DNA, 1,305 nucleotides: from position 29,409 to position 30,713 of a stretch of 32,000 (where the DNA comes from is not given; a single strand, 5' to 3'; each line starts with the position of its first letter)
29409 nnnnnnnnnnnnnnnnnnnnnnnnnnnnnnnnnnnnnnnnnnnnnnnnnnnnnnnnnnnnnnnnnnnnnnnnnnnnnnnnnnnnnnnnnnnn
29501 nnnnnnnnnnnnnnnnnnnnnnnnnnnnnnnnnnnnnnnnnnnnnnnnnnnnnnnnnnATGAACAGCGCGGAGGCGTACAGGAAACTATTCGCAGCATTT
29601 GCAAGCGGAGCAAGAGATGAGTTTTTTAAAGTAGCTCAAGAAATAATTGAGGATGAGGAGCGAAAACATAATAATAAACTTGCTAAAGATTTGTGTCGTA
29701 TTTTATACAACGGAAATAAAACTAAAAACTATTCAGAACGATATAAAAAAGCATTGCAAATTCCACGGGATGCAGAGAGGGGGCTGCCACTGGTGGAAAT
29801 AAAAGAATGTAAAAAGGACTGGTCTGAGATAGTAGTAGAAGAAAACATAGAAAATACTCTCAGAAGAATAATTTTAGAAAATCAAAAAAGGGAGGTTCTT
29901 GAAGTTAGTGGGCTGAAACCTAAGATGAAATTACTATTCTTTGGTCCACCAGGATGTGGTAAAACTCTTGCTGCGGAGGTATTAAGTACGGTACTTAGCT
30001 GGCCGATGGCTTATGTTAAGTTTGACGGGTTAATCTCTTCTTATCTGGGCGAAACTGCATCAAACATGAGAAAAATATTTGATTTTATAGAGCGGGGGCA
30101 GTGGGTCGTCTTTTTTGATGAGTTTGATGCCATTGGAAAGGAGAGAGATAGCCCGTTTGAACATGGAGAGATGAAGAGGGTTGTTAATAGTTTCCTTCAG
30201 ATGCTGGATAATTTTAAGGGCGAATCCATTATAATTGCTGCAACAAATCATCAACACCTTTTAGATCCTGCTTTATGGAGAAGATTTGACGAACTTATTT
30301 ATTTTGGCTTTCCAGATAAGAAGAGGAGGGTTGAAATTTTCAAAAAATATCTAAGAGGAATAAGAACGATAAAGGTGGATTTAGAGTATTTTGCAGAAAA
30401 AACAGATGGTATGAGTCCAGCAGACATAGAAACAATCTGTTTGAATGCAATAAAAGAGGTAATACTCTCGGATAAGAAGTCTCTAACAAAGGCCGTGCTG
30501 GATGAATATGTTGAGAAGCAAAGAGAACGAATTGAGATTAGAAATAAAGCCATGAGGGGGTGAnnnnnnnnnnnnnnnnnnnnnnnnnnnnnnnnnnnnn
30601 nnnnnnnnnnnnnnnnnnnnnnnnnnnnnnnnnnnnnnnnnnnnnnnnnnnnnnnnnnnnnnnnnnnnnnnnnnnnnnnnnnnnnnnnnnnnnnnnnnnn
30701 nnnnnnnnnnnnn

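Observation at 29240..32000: AbrB-fold protein + AAA ATPase + cytoplasmic S8 subtilase operon: an IetAS-like candidate defence module in an archaeon, with a third gene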

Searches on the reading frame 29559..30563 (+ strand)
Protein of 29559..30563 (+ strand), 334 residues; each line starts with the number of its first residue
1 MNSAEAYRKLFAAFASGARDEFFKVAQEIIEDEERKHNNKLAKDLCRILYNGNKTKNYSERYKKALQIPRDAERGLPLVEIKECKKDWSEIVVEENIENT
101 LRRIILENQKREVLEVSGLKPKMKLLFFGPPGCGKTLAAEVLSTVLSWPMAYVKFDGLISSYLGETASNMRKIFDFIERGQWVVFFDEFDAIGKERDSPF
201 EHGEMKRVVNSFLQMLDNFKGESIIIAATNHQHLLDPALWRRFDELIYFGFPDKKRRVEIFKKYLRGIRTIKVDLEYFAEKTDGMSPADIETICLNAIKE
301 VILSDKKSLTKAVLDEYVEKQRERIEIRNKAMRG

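Call 3: search_protein_families(library=padloc, proteins=[window:29559-30560:+], max_evalue=0.01)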
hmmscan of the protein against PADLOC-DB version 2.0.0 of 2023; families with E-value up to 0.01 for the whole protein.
window:29559-30560:+ (334 aa): 8 families
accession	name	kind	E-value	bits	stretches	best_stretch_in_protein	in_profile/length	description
PDLC02196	IetA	-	3.6e-97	324.1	1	8-324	8-325/374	-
PDLC02195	IetA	-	3e-81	271.7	1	54-322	67-338/395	-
PDLC04232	IetA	-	8.3e-76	253.5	1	1-329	1-324/330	-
PDLC04231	IetA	-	1.1e-39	134.8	1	103-252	98-247/262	-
PDLC00914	TRIP13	-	2.6e-17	61.2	1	163-283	129-249/302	TRIP13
PDLC00915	TRIP13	-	2.2e-13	48.3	1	82-270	22-229/302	TRIP13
PDLC03838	DolB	-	4.7e-07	27.4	1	125-265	169-318/375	-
PDLC04140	mad8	-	0.0024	15.4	0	124-147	29-52/314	mads_8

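Call 4: search_protein_families(library=pfam, proteins=[window:29559-30560:+], max_evalue=0.01)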
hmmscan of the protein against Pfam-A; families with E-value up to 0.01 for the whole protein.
window:29559-30560:+ (334 aa): 9 families
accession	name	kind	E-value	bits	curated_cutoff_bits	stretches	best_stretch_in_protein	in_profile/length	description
PF00004.35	AAA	-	8.2e-31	107.6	21.2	1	125-250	1-130/131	ATPase family associated with various cellular activities (AAA)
PF17862.7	AAA_lid_3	-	8.8e-08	32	27.2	1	273-311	2-40/45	AAA+ lid domain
PF07728.20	AAA_5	-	6.9e-06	26.5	22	1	125-243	2-139/139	AAA domain (dynein-related subfamily)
PF00910.28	RNA_helicase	-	7.2e-05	23.7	21.5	1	126-213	2-79/105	RNA helicase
PF23902.1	AAA_lid_PRS2_C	-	0.0002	21.9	34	1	270-320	18-69/73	PRS2 AAA+ lid C-terminal domain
PF01078.27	Mg_chelatase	-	0.00053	19.9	20.3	1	103-147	4-47/207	Magnesium chelatase, subunit ChlI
PF07724.20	AAA_2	-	0.00058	20.4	27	1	120-218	1-101/166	AAA domain (Cdc48 subfamily)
PF20720.3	nSTAND3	-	0.0018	18.4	27.2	1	122-229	17-110/155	Novel STAND NTPase 3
PF03215.21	Rad17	-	0.0024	18.2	23.8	1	97-147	31-70/186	Rad17 P-loop domain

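Call 5: search_protein_families(library=ncbifam, proteins=[window:29559-30560:+], max_evalue=0.01)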
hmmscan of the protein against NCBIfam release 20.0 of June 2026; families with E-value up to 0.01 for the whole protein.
window:29559-30560:+ (334 aa): 21 families
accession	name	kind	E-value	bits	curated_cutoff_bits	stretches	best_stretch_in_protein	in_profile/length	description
NF042959.1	IteA_antiphage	equivalog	2.1e-74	250.9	510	1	26-318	30-318/367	anti-phage ATPase IteA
TIGR01243.1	CDC48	subfamily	2.2e-39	135.4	802.65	1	61-328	427-699/733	CDC48 family AAA ATPase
NF003069.1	PRK03992.1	subfamily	7.3e-36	124.1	500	1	93-322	136-373/379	proteasome-activating nucleotidase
TIGR01242.2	TIGR01242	subfamily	3.3e-35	121.7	500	1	93-323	119-357/362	proteasome-activating nucleotidase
TIGR01241.2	FtsH_fam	equivalog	4e-31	108.5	600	1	125-321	198-402/598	ATP-dependent zinc metalloprotease FtsH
NF041006.2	cell_div_CdvC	equivalog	2.1e-30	105.9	650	1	82-303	96-328/370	cell division protein CdvC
NF047748.1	PrtsmActNtasePan1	equivalog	2e-27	96.2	750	1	93-322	153-390/405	proteasome-activating nucleotidase Pan1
NF047747.1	PrtsmActNtasePan2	equivalog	3.1e-26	92.5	700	1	109-321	172-392/397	proteasome-activating nucleotidase Pan2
NF008004.0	PRK10733.1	equivalog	5e-23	80.9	1008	1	117-300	181-371/644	ATP-dependent zinc metalloprotease FtsH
TIGR03689.1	pup_AAA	equivalog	2.2e-20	72.9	504.75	1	93-303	187-412/512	proteasome ATPase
TIGR03922.1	T7SS_EccA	equivalog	1.5e-07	30.4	466.65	1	124-249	314-448/557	type VII secretion AAA-ATPase EccA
NF003745.1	PRK05342.1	equivalog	4.3e-06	25.8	359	1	51-199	57-193/418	ATP-dependent Clp protease ATP-binding subunit ClpX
NF003229.0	PRK04195.1-5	equivalog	7.3e-06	24.9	280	1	86-197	14-120/413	replication factor C large subunit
TIGR02880.1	cbbX_cfxQ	equivalog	9.3e-06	25.1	459.25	1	103-231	39-169/284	CbbX protein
TIGR00382.1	clpX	equivalog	2.5e-05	23.4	370.75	1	65-198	65-200/414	ATP-dependent protease ATP-binding subunit ClpX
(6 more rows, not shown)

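Call 10: find_encoding_contigs(protein=window:29559-30563:+, flank=10000, max_places=6)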
Protein window:29559-30563:+ (334 aa): 1 contig read that carries it; 1 place shown.
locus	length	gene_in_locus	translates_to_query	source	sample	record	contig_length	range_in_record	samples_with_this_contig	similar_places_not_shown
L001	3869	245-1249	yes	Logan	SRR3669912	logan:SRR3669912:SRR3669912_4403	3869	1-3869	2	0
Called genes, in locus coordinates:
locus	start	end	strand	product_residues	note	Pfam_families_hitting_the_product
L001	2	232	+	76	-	?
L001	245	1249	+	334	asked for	PF00004:AAA, PF07728:AAA_5 (faint), PF17862:AAA_lid_3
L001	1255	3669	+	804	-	PF27160:Y4kK_N, PF27210:Y4kK_2nd, PF00082:Peptidase_S8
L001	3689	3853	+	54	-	-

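Call 17: find_homologous_proteins(query=window:29559-30560:+, max_evalue=1e-20)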
Query window:29559-30560:+ (334 aa): 7966 proteins with E <= 1e-20 among 8000 candidates; the best 120 are listed.
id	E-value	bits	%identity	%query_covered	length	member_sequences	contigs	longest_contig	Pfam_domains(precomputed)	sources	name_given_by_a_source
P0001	2.4e-219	745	100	100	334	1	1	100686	PF00004.36,PF17862.8,PF07728.21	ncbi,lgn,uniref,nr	ncbi:MAG: AAA ATPase [Candidatus Syntrophoarchaeum caldarius]|uniref:AAA ATPase n=1 Tax=Candidatus S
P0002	3.0e-190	649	84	100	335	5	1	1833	PF00004.36,PF17862.8,PF07728.21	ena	-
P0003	4.2e-190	649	85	100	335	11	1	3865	PF00004.36,PF17862.8,PF07728.21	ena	-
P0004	2.2e-184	630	82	100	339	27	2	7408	PF00004.36,PF17862.8,PF07728.21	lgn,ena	-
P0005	1.0e-180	618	81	100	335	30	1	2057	PF00004.36,PF07728.21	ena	-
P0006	2.0e-173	594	76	100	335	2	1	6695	PF00004.36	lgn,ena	-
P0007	3.8e-170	583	75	100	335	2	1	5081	PF00004.36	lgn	-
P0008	1.8e-168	578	75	100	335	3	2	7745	PF00004.36,PF17862.8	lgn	-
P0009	1.2e-166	572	73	100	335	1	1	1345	PF00004.36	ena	-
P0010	1.3e-166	572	74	99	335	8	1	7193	PF00004.36,PF17862.8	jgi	-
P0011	9.1e-137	474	61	98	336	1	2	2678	PF00004.36,PF17862.8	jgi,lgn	-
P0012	6.9e-133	461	58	97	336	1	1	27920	PF00004.36,PF17862.8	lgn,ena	-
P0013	2.9e-130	452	58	98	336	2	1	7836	PF00004.36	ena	-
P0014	3.4e-123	429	60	97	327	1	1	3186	PF00004.36,PF17862.8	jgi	jgi:SpoVK/Ycf46/Vps4 family AAA+-type ATPase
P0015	1.3e-121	424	58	99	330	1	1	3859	PF00004.36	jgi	jgi:SpoVK/Ycf46/Vps4 family AAA+-type ATPase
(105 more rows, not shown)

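Call 18: find_encoding_contigs(protein=P0004, flank=6000, max_places=3)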
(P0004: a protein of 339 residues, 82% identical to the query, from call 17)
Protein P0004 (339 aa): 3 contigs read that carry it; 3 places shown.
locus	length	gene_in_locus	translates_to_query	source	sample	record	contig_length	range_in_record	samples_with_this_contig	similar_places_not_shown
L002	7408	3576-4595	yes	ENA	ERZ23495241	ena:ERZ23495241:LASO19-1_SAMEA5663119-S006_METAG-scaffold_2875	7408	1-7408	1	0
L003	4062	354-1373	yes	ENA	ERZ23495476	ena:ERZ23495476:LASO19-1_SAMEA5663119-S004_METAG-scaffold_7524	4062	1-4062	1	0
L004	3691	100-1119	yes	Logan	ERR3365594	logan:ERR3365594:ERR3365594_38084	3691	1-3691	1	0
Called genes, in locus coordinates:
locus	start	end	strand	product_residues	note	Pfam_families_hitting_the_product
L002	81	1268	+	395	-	PF01420:Methylase_S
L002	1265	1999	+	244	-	-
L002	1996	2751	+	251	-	PF12161:HsdM_N, PF02384:N6_Mtase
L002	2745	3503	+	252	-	PF02384:N6_Mtase, PF07669:Eco57I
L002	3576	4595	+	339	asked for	PF00004:AAA, PF07728:AAA_5 (faint), PF17862:AAA_lid_3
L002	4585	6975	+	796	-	PF27160:Y4kK_N, PF27210:Y4kK_2nd, PF00082:Peptidase_S8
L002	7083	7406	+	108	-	?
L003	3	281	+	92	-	?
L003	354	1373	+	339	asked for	PF00004:AAA, PF07728:AAA_5 (faint), PF17862:AAA_lid_3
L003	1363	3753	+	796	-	PF27160:Y4kK_N, PF27210:Y4kK_2nd, PF00082:Peptidase_S8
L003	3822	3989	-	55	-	-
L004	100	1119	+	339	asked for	PF00004:AAA, PF07728:AAA_5 (faint), PF17862:AAA_lid_3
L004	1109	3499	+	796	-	PF27160:Y4kK_N, PF27210:Y4kK_2nd, PF00082:Peptidase_S8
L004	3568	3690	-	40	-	?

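Call 19: find_encoding_contigs(protein=P0008, flank=6000, max_places=3)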
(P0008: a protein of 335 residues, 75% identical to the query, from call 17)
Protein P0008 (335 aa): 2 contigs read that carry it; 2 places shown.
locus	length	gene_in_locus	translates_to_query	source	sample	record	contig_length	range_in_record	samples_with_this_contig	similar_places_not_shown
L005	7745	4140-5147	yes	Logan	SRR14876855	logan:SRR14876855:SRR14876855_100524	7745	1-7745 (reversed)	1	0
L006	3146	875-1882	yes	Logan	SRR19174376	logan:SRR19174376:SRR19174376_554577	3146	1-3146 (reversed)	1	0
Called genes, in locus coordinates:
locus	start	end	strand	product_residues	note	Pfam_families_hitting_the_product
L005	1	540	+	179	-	?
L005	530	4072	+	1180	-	PF20473:MmeI_Mtase (faint), PF07669:Eco57I, PF02384:N6_Mtase (weak), PF12950:TaqI_C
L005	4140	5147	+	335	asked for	PF00004:AAA, PF17862:AAA_lid_3 (faint)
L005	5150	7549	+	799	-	PF27160:Y4kK_N, PF27210:Y4kK_2nd, PF00082:Peptidase_S8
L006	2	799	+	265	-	?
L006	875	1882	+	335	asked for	PF00004:AAA, PF17862:AAA_lid_3 (faint)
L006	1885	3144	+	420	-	?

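Call 20: find_encoding_contigs(protein=P0010, flank=6000, max_places=3)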
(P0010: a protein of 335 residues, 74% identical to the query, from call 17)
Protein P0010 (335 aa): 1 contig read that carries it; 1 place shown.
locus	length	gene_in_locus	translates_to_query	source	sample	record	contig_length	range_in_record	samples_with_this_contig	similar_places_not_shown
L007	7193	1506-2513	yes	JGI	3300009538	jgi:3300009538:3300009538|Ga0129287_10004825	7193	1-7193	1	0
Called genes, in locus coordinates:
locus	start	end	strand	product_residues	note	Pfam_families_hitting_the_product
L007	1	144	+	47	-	?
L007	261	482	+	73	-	-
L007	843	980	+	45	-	-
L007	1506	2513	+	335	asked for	PF00004:AAA, PF17862:AAA_lid_3 (weak)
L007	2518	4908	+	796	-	PF27160:Y4kK_N, PF27210:Y4kK_2nd, PF00082:Peptidase_S8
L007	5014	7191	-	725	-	?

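Call 21: find_encoding_contigs(protein=P0012, flank=8000, max_places=3)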
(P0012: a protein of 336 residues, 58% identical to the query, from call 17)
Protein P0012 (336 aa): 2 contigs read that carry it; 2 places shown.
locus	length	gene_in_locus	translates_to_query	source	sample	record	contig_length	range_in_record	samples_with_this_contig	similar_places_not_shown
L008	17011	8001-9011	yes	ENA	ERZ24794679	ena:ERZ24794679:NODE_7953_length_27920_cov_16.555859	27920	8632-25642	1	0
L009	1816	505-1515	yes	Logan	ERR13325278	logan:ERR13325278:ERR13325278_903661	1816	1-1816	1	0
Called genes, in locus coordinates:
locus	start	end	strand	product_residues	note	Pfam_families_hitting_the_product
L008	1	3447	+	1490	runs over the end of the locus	PF00176:SNF2-rel_dom, PF04851:ResIII, PF00271:Helicase_C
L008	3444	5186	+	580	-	PF04326:SLFN_AlbA_2, PF13749:HATPase_c_4, PF21247:Fic-like_C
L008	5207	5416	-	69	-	-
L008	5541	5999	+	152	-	-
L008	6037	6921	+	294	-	-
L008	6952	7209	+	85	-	-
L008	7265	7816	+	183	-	-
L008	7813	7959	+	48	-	-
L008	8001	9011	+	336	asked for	PF00004:AAA, PF17862:AAA_lid_3 (weak)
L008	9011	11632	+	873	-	PF27160:Y4kK_N, PF27210:Y4kK_2nd, PF00082:Peptidase_S8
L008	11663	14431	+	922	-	PF06634:DUF1156, PF01555:N6_N4_Mtase (weak)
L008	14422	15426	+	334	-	PF14076:DUF4258 (weak)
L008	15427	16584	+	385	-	-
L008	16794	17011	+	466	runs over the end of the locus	PF04326:SLFN_AlbA_2, PF13749:HATPase_c_4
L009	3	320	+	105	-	?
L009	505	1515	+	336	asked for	PF00004:AAA, PF17862:AAA_lid_3 (weak)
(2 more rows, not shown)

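Call 23: find_related_loci(query=A2, collection=genome_contigs, flank=6000)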
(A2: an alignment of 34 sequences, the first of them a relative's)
Query A2 (334 aa) in genome_contigs; peptide patterns used: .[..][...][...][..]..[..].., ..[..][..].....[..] (x = any residue, [..] = any of these).
523 stretches matched a pattern; 484 encode a relative of the query (tblastn E <= 1e-3); the best 80 are kept; 80 distinct loci.
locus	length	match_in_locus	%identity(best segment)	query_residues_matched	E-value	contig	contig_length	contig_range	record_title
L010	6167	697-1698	81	1-334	0e+0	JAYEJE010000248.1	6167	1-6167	MAG: Methanobacteriota archaeon isolate MAG172 MAG172_248, whole genome shotgun sequence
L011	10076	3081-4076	77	1-332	2e-173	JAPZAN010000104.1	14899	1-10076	MAG: Candidatus Methanoperedens sp. isolate SRVP18_hole-7m-from-trench_1_80cm_43_82 SRVP18_hole-7m-from-trench_1_80cm_sc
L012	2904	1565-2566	57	1-332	3e-134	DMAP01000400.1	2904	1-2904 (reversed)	MAG TPA_asm: Clostridiales bacterium isolate UBA8955 contig_42075, whole genome shotgun sequence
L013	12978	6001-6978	56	1-332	2e-120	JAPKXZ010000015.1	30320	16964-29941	MAG: Methanothrix sp. isolate LacPavin_0419_WC90_MAG_51_22 LacPavin_0419_WC90_scaffold_937819, whole genome shotgun sequ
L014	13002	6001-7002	54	1-330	4e-119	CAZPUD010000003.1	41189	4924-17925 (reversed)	MAG TPA_asm: uncultured candidatus Brocadiaceae bacterium isolate SRP093185_co1_14 genome assembly, contig: NODE_404_len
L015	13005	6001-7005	54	1-331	3e-118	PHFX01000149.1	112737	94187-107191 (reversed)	MAG: Candidatus Brocadia sp. WS118 scaffold_4, whole genome shotgun sequence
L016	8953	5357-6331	53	4-328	4e-115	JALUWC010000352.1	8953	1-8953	MAG: Geoglobus sp. isolate 128-326_metabat2_scaf2bin.087 128-326_scaffold_4052_c1, whole genome shotgun sequence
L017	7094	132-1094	55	1-328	1e-114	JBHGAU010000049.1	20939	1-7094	MAG: Methanotrichaceae archaeon isolate SBS.BIN.91 SBSBIN91_contig_49, whole genome shotgun sequence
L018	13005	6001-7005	50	1-331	2e-114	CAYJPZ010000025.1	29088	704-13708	MAG TPA_asm: uncultured candidatus Brocadiaceae bacterium isolate ERP124720_co1_183 genome assembly, contig: NODE_2154_l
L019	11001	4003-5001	52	1-331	2e-114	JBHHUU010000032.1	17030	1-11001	MAG: Nitrospirota bacterium isolate S.5.sp1_bin.40 NODE_1011_length_17030_cov_7.245361, whole genome shotgun sequence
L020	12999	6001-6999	51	1-331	2e-112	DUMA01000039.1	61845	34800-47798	MAG TPA_asm: Thermoanaerobacterales bacterium isolate AS04akNAM_31 64500_AS04, whole genome shotgun sequence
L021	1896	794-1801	50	4-334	2e-118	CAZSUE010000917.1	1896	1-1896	MAG TPA_asm: uncultured archaeon isolate SRP141376_co2_2 genome assembly, contig: NODE_88634_length_1896_cov_3.997284, w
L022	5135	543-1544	50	1-334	1e-109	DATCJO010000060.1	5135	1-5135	MAG TPA_asm: Tissierellaceae bacterium isolate SMAG_U7072 k141_166913, whole genome shotgun sequence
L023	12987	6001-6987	50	8-331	1e-108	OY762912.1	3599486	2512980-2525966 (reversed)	MAG: Methanothrix sp. isolate 80880379-7421-4bc7-b5fd-f9f5169ec620 genome assembly, chromosome: 1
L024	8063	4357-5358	47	1-332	7e-107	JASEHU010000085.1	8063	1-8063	MAG: bacterium isolate Yes70-31 NODE_85_length_8063_cov_12.419331, whole genome shotgun sequence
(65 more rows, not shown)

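Call 28: search_protein_families(library=pfam, alignment_id=A3, max_evalue=0.001)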
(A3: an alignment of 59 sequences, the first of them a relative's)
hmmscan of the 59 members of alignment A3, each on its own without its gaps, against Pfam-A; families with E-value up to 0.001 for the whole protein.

A. member 1, L002:2745-3500:+ (252 aa): 2 families
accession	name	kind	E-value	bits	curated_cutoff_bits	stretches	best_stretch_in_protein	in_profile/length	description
PF02384.22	N6_Mtase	-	2.1e-41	142.7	20.4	1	3-217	91-308/311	N-6 DNA Methylase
PF07669.17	Eco57I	-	3.3e-11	44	25.3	1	30-122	70-171/171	Eco57I restriction-modification methylase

B. families by the number of members that match (of 59 scanned): 49 families (the first 25 are shown)
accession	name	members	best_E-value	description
PF01420.25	Methylase_S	5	3.2e-46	Type I restriction modification DNA specificity domain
PF01555.25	N6_N4_Mtase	3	5.6e-49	DNA methylase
PF07669.17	Eco57I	3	3e-40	Eco57I restriction-modification methylase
PF06634.17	DUF1156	3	3.5e-20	Protein of unknown function (DUF1156)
PF13649.12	Methyltransf_25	3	5.3e-15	Methyltransferase domain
PF02384.22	N6_Mtase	2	2.1e-41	N-6 DNA Methylase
PF04851.21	ResIII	2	3.3e-29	Type III restriction enzyme, res subunit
PF00270.35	DEAD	2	3.6e-11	DEAD/DEAH box helicase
PF13847.12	Methyltransf_31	2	6.5e-07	Methyltransferase domain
PF01170.24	UPF0020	2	6.9e-06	RMKL-like, methyltransferase domain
PF00133.28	tRNA-synt_1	1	5.2e-118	tRNA synthetases class I (I, L, M and V)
PF18135.7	Type_ISP_C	1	3.8e-107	Type ISP C-terminal specificity domain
PF15978.11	TnsD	1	3.3e-101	Tn7-like transposition protein D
PF00141.28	peroxidase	1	3.2e-74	Peroxidase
PF22240.1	ISP_coupler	1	9.7e-55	Type ISP restriction-modification enzyme, coupler domain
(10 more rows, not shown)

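Call 45: search_protein_families(library=padloc, proteins=[L001:1255-3666:+], max_evalue=0.001)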
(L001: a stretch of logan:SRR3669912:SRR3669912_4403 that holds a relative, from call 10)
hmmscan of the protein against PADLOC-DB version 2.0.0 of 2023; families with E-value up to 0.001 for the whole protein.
L001:1255-3666:+ (804 aa): 9 families
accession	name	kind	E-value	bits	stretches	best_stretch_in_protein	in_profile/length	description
PDLC02198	IetS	-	2.9e-132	440.3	1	27-800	22-787/795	-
PDLC04233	IetS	-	1.3e-54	183.6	1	139-799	163-851/855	-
PDLC02197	IetS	-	6.2e-47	158.3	1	89-579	90-537/749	-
PDLC02201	IetS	-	6.8e-40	135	1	187-665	176-603/781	-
PDLC02199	IetS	-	8.7e-28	94.9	1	220-597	270-616/826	-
PDLC02200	IetS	-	7e-26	88.6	1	241-578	245-551/780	-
PDLC02202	IetS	-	5e-23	79.2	1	263-581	295-560/780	-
PDLC04234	IetS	-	2.3e-15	53.9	1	271-507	309-562/656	-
PDLC03014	subtilase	-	1e-09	36.4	1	259-578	165-376/391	-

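Call 50: search_solved_structures(query=L001:1255-3666:+, max_evalue=0.001)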
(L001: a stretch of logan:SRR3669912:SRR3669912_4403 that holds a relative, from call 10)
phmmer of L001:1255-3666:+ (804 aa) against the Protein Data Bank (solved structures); distinct sequences matched with E-value up to 0.001: 12.
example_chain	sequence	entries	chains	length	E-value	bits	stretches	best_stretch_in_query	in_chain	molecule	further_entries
1ea7_A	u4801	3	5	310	4.2e-06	28.3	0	504-583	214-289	SERINE PROTEASE | 36KDA PROTEASE | Sphericase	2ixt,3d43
9ues_B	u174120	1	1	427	4e-05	25.1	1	268-380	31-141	Subtilisin-like serine protease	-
3afg_A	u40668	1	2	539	7e-05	24.3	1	268-380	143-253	Subtilisin-like serine protease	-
2gko_A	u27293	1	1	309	0.00017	23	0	267-389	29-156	microbial serine proteinases; subtilisin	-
1sbt_A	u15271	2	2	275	0.00064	21.1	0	268-378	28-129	SUBTILISIN BPN' | SUBTILISIN NOVO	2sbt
2sni_E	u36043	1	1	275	0.00068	21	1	268-378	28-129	SUBTILISIN NOVO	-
1s02_A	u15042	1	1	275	0.00069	21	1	268-378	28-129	SUBTILISIN BPN'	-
1sbn_E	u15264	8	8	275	0.00069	21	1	268-378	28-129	SUBTILISIN NOVO BPN' | SUBTILISIN BPN'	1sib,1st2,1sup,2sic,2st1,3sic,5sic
1lw6_E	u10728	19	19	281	0.00072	20.9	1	268-378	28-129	SUBTILISIN BPN' | Subtilisin BPN' precursor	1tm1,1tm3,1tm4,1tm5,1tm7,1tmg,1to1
1ubn_A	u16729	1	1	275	0.00079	20.8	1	268-378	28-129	PROTEIN (SELENOSUBTILISIN BPN)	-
1v5i_A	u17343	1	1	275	0.0008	20.8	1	268-378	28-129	Subtilisin BPN'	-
1sub_A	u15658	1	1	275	0.00081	20.8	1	268-378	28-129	SUBTILISIN BPN' CRB-S3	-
